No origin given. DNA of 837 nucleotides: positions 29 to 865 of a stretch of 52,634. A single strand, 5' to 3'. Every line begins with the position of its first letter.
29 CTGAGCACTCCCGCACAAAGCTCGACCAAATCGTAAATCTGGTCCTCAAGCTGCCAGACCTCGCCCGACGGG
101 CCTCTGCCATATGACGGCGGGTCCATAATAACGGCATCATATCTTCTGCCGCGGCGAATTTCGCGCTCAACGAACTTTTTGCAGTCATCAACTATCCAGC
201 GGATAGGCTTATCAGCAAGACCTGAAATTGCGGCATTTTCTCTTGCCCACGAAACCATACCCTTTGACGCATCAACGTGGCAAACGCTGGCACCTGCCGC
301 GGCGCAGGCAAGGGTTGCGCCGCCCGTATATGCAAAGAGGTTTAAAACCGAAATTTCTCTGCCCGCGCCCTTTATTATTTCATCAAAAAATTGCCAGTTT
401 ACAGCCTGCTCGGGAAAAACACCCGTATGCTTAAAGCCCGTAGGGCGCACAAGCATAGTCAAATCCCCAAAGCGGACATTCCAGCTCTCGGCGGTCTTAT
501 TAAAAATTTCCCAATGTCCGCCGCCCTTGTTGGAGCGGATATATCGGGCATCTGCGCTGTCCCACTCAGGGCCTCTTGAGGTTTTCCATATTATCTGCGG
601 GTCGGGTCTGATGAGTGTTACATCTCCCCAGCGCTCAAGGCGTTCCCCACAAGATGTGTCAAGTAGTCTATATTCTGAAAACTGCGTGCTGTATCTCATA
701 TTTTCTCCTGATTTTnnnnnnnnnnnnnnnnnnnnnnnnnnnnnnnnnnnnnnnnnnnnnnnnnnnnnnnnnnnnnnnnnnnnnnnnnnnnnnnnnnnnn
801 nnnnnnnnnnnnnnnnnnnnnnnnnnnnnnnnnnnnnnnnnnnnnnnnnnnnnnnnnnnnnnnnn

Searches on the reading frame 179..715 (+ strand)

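Call 69: search_protein_families(library=pfam, alignment_id=A6, max_evalue=0.00001)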
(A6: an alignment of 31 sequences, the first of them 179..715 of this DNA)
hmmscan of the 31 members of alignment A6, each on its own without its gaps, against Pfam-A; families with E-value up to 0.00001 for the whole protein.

A. member 1, window:179-715:+ (179 aa): 0 families

B. families by the number of members that match (of 31 scanned): 72 families (the first 25 are shown)
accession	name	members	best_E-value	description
PF13237.11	Fer4_10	3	1.2e-10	4Fe-4S dicluster domain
PF12838.12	Fer4_7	3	1.1e-08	4Fe-4S dicluster domain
PF02906.19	Fe_hyd_lg_C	2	2.7e-99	Iron only hydrogenase large subunit, C-terminal domain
PF01257.25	2Fe-2S_thioredx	2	1.1e-52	Thioredoxin-like [2Fe-2S] ferredoxin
PF00037.32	Fer4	2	3.3e-12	4Fe-4S binding domain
PF02518.31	HATPase_c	2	4.3e-10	Histidine kinase-, DNA gyrase B-, and HSP90-like ATPase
PF13187.11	Fer4_9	2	2.1e-08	4Fe-4S dicluster domain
PF12837.12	Fer4_6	2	6e-08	4Fe-4S binding domain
PF12797.12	Fer4_2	2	2.7e-06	4Fe-4S binding domain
PF01406.26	tRNA-synt_1e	1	1.4e-135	tRNA synthetases class I (C) catalytic domain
PF06245.16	DUF1015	1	2.7e-87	Protein of unknown function (DUF1015)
PF05496.18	RuvB_N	1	3.4e-82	Holliday junction DNA helicase RuvB P-loop domain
PF07478.18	Dala_Dala_lig_C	1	3.7e-70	D-ala D-ala ligase C-terminus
PF02075.23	RuvC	1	2.2e-50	Crossover junction endodeoxyribonuclease RuvC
PF01512.22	Complex1_51K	1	1.6e-45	Nuo51 FMN-binding domain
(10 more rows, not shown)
